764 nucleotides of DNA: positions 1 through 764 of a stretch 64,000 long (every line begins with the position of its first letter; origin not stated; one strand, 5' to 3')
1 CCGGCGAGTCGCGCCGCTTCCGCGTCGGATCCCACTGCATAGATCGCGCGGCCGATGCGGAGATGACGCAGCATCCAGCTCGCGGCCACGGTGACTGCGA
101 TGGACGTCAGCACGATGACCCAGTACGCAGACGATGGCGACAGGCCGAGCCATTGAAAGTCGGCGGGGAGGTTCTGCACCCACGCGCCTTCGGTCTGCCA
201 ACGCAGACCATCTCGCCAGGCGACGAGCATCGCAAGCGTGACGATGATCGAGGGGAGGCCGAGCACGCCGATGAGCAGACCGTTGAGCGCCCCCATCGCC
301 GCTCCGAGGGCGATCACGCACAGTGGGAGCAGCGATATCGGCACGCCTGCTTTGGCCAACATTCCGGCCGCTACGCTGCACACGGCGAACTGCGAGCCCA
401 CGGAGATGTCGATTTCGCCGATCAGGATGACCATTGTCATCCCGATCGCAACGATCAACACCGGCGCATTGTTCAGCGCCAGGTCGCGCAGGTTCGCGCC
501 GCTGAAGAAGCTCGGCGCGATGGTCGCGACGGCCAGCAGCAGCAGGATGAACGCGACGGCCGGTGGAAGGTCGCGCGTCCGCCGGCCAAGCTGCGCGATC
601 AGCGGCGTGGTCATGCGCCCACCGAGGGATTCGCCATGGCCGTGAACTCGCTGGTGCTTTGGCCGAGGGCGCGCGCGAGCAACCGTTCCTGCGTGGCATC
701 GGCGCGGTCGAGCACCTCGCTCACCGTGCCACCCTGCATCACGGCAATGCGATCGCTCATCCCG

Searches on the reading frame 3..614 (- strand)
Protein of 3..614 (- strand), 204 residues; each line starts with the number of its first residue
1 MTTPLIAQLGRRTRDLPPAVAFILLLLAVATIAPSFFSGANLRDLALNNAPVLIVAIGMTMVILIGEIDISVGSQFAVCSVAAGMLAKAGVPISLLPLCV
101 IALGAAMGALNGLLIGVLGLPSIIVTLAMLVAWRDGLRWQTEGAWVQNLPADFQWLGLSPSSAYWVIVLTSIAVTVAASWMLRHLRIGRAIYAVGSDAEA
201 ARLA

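Call 11: search_protein_families(library=pfam, proteins=[window:3-614:-], max_evalue=0.001)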
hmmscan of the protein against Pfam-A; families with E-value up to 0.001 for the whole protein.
window:3-614:- (204 aa): 1 family
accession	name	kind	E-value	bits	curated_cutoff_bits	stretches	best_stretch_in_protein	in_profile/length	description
PF02653.21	BPD_transp_2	-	1.4e-18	67.5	26.8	1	46-203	6-170/269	Branched-chain amino acid transport system / permease component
